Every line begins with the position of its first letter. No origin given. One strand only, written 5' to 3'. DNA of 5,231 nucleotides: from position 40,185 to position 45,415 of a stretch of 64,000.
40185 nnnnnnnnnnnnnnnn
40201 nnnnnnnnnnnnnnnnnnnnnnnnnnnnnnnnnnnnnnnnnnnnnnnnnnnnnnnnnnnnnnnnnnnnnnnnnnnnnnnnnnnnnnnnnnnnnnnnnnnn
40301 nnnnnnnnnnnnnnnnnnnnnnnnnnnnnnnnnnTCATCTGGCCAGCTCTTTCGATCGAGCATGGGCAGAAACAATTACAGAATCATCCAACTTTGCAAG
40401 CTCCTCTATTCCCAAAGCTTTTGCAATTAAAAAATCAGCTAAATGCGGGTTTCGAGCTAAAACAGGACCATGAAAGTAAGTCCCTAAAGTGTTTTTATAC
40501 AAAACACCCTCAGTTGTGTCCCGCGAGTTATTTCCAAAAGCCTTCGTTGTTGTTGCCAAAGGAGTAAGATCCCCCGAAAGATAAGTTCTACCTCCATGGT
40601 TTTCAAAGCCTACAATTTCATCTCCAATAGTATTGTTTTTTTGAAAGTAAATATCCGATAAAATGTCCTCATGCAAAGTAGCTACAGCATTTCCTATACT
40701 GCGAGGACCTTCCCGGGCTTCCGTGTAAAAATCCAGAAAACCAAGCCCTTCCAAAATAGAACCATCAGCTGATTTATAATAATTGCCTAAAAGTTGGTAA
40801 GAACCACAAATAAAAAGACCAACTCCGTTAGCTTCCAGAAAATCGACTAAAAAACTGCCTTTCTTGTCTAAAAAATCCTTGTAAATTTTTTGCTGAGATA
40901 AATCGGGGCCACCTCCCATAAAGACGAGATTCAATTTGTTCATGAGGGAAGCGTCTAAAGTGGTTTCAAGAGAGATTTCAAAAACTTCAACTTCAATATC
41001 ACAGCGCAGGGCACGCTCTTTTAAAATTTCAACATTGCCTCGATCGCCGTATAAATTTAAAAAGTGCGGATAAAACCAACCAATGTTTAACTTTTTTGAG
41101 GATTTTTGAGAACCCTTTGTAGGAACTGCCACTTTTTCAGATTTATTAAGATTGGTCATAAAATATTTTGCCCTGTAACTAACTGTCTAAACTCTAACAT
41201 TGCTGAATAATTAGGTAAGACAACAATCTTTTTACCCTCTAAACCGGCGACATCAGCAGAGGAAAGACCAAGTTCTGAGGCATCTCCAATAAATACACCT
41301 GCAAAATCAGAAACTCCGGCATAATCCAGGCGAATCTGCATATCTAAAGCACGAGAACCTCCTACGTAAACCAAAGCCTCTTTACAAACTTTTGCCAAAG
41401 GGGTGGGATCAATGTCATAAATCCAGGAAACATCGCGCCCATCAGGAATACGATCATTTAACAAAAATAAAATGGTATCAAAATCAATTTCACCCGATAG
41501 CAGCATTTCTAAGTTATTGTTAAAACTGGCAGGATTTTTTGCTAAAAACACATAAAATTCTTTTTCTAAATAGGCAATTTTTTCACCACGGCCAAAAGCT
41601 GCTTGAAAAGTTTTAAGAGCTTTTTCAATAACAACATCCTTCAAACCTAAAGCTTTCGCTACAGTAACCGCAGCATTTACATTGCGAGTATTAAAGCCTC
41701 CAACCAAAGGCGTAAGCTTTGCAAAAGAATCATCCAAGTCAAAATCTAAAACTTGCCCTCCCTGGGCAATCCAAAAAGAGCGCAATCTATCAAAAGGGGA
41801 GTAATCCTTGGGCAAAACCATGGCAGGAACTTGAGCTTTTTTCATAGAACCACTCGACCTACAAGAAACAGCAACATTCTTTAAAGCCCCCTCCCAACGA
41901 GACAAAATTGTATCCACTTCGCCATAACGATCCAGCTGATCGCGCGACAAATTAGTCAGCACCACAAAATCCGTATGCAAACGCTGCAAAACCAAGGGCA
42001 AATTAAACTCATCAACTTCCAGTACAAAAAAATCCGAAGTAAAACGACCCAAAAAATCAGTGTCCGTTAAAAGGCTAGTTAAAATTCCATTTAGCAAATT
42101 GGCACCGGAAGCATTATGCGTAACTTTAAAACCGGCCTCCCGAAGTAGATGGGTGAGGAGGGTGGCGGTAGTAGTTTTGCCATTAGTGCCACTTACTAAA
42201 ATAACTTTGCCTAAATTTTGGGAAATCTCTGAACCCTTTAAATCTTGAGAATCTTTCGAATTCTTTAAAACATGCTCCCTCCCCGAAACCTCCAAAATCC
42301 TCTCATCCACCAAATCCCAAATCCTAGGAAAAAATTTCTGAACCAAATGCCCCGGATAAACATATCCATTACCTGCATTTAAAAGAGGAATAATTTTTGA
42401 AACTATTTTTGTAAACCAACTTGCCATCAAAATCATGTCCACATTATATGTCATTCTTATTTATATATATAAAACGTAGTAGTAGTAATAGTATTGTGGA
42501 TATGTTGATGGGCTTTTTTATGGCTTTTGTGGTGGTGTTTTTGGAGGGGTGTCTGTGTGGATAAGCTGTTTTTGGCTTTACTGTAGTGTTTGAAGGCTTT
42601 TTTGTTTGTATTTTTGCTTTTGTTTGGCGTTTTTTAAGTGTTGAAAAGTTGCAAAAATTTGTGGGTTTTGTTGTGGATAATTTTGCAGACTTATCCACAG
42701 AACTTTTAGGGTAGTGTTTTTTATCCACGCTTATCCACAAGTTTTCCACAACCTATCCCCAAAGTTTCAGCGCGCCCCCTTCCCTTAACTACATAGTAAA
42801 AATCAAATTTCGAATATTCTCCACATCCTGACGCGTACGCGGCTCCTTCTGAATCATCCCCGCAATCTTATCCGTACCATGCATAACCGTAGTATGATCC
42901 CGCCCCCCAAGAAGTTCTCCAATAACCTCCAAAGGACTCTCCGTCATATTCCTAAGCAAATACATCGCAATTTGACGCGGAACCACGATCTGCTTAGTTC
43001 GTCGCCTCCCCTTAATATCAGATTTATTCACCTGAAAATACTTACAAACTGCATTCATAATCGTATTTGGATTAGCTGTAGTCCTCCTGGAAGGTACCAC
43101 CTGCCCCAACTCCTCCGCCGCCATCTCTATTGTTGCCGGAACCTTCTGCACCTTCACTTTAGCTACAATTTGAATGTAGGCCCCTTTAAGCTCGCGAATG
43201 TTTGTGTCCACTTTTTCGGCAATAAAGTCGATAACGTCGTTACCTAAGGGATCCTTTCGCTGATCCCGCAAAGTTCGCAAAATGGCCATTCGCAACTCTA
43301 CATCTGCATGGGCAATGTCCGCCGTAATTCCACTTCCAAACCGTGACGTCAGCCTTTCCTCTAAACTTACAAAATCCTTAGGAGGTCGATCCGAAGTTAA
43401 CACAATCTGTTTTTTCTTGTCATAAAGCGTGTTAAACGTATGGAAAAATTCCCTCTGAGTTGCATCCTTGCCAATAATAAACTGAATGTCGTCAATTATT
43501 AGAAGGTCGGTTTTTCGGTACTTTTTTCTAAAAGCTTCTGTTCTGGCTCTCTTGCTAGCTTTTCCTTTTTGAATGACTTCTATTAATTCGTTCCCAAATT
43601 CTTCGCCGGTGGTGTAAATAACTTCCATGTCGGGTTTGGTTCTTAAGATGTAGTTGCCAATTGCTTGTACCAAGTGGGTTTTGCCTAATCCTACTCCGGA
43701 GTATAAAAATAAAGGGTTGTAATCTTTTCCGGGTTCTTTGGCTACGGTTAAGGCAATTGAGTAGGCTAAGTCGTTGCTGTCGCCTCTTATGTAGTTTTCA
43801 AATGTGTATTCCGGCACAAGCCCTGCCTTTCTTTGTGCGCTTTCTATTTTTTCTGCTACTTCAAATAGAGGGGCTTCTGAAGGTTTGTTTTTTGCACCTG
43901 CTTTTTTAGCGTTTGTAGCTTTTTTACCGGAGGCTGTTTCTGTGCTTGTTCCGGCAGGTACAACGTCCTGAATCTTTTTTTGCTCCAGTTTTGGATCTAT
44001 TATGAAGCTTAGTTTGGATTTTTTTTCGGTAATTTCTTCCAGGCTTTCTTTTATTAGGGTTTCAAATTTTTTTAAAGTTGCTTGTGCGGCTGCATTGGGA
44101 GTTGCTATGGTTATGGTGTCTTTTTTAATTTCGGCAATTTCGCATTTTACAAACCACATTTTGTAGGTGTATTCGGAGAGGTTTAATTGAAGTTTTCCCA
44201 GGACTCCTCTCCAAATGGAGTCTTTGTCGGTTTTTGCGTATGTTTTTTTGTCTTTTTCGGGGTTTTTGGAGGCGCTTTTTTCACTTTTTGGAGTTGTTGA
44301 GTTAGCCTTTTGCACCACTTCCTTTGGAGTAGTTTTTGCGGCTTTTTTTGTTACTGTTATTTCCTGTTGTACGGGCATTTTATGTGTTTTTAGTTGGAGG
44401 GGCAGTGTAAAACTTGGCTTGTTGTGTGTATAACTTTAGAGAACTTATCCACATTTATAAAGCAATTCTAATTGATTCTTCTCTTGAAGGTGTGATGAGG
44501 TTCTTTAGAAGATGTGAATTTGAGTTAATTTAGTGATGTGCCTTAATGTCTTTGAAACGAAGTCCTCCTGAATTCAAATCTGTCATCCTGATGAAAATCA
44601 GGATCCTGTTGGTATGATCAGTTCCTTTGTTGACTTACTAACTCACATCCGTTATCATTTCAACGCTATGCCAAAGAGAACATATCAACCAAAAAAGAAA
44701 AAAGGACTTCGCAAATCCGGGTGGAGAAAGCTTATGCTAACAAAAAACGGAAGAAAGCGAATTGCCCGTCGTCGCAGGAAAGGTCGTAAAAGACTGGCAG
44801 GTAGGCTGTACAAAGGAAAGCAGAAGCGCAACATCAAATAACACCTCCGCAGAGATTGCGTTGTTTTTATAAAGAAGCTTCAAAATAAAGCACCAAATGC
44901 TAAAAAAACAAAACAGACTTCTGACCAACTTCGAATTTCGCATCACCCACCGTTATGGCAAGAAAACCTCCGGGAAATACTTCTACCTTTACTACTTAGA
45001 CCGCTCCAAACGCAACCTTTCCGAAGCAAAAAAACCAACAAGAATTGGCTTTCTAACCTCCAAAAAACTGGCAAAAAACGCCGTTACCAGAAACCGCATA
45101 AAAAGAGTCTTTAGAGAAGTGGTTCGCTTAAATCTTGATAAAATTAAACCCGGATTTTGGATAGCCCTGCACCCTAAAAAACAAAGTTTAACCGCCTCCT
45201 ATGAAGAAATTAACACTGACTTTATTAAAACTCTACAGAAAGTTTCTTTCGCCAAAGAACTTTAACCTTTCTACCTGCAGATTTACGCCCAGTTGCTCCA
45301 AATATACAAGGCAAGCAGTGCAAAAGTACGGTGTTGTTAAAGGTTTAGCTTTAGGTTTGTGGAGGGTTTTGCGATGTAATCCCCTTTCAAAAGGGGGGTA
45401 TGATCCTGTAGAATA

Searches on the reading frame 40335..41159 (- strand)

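Call 73: search_protein_families(library=ncbifam, proteins=[window:40335-41159:-], max_evalue=0.00001)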
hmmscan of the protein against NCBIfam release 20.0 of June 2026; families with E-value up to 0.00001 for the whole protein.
window:40335-41159:- (274 aa): 4 families
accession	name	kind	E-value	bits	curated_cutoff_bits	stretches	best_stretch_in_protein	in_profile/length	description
NF045636.1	isoglutsynth_GatD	equivalog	2.9e-52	177.6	400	1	14-249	8-226/258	lipid II isoglutaminyl synthase subunit GatD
NF052463.1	L2IsogltmlsynGatDStaph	equivalog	1.7e-47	162.2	450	1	24-250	2-207/237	lipid II isoglutaminyl synthase subunit GatD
TIGR00313.1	cobQ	equivalog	1.9e-09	36.9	309.9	1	100-231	308-424/477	cobyric acid synthase CobQ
NF001989.1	PRK00784.1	equivalog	2.6e-07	29.7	273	1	109-246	319-435/480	cobyric acid synthase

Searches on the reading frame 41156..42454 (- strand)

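Call 73: search_protein_families(library=ncbifam, proteins=[window:41156-42454:-], max_evalue=0.00001)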
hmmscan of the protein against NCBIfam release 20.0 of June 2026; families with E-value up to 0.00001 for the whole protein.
window:41156-42454:- (432 aa): 20 families
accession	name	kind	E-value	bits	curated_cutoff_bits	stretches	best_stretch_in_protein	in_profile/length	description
NF052464.1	L2IsogltmlsynMurTStaph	equivalog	1.5e-47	162.5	800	2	76-195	42-157/435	lipid II isoglutaminyl synthase subunit MurT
NF045635.1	isoglutsynth_MurT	equivalog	6.8e-43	147.2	800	2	83-185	49-149/447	lipid II isoglutaminyl synthase subunit MurT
NF053647.1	pMurD2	equivalog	1e-19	70.8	550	2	83-188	100-201/405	pseudomurein biosynthesis peptide ligase pMurD2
TIGR01082.1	murC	equivalog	4.7e-16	58.9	335.1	1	83-298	101-316/449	UDP-N-acetylmuramate--L-alanine ligase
TIGR01087.1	murD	equivalog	3.3e-15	56.1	211.95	1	82-294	104-312/441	UDP-N-acetylmuramoyl-L-alanine--D-glutamate ligase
NF053645.1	pMurC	equivalog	6.8e-15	54.7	560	1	83-177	103-196/492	pseudomurein biosynthesis peptide ligase pMurC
TIGR01085.1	murE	subfamily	1.9e-12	46.9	257.3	1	83-318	86-352/472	UDP-N-acetylmuramyl-tripeptide synthetase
NF053646.1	pMurD1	equivalog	3.8e-12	45.6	610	1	84-179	111-203/465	pseudomurein biosynthesis peptide ligase pMurD1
NF001126.0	PRK00139.1-4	equivalog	1.2e-11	43.9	373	1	83-317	105-361/486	UDP-N-acetylmuramoyl-L-alanyl-D-glutamate--2,6-diaminopimelate ligase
NF008896.0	PRK11929.1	equivalog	7.2e-11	40.6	1023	1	83-304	113-360/965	bifunctional UDP-N-acetylmuramoyl-L-alanyl-D-glutamate--2,6-diaminopimelate ligase MurE/UDP-N-acetylmuramoyl-tripeptide--D-alanyl-D-alanine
NF001124.0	PRK00139.1-2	equivalog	8e-10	38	476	0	233-318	284-371/500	UDP-N-acetylmuramoyl-L-alanyl-D-glutamate--2,6-diaminopimelate ligase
NF011171.0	PRK14573.1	equivalog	4.3e-09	34.8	1015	1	83-295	105-312/809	bifunctional UDP-N-acetylmuramate--L-alanine ligase/D-alanine--D-alanine ligase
NF033197.0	F430_CfbE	equivalog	2e-08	33.6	250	0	82-121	99-137/430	coenzyme F430 synthase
TIGR01081.1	mpl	equivalog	3e-08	33.1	388.7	1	84-191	104-207/448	UDP-N-acetylmuramate:L-alanyl-gamma-D-glutamyl-meso-diaminopimelate ligase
NF053648.1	pMurE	equivalog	7.2e-08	31.6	600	1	83-192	99-221/464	pseudomurein biosynthesis peptide ligase pMurE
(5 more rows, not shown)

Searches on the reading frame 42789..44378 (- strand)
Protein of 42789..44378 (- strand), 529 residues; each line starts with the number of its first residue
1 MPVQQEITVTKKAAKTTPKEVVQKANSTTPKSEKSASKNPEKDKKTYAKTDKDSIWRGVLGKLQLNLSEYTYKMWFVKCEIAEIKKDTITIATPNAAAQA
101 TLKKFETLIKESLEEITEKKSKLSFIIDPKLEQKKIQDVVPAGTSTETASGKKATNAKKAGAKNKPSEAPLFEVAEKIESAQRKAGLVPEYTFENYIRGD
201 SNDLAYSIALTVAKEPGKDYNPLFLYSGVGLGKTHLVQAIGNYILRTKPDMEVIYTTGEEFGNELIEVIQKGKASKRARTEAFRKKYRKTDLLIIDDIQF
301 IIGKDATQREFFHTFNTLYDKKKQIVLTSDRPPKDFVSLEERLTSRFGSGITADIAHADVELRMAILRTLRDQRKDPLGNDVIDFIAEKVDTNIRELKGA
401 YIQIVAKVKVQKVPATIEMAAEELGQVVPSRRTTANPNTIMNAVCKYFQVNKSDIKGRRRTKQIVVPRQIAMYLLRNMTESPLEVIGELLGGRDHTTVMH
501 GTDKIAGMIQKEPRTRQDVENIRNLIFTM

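Call 73: search_protein_families(library=ncbifam, proteins=[window:42789-44378:-], max_evalue=0.00001)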
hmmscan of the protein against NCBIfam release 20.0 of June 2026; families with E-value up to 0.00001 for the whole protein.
window:42789-44378:- (529 aa): 13 families
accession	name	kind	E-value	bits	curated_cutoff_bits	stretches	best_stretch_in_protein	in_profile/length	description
TIGR00362.1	DnaA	equivalog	5.1e-144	480.6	343.9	1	56-525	1-436/437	chromosomal replication initiator protein DnaA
NF001154.0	PRK00149.3-3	equivalog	1.5e-96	324.2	410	1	68-527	25-459/462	chromosomal replication initiator protein DnaA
NF009087.0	PRK12422.1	equivalog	3.4e-58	197.9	657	1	187-514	104-430/455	chromosomal replication initiator protein DnaA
TIGR03420.1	DnaA_homol_Hda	equivalog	8.7e-22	77.8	194.8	1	189-398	10-199/226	DnaA regulatory inactivator Hda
NF038214.1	IS21_help_AAA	equivalog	4e-14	52.9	200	1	221-336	91-197/232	IS21-like element helper ATPase IstB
NF005304.0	PRK06835.1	equivalog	8.9e-14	51.3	215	1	218-348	181-306/330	ATP-binding protein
NF005992.0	PRK08116.1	subfamily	1.2e-12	47.6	189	1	180-346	71-236/269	hypothetical protein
NF005982.0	PRK08084.1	equivalog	1.3e-09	37.9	268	1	289-399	97-208/235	DnaA inactivator Hda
NF005378.0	PRK06921.1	subfamily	8.3e-08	31.6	207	1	220-347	117-240/266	hypothetical protein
NF009043.0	PRK12377.1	subfamily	1.4e-06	28.1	389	1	173-299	50-173/248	ATP-binding protein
NF011510.0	PRK14948.1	equivalog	2.6e-06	26.5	593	1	10-174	403-563/640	DNA polymerase III subunit gamma/tau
NF040713.1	ZapE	equivalog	5.3e-06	25.9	140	1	215-351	47-176/344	cell division protein ZapE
NF005149.0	PRK06620.1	equivalog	5.5e-06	25.8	316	0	287-396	84-186/221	hypothetical protein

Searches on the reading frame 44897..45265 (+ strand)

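Call 70: search_protein_families(library=pfam, proteins=[window:44897-45265:+], max_evalue=0.001)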
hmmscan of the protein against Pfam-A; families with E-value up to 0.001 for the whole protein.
window:44897-45265:+ (122 aa): 1 family
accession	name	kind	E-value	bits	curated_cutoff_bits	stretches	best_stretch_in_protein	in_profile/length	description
PF00825.24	Ribonuclease_P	-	1.4e-25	89.9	22.3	1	2-116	1-108/109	Ribonuclease P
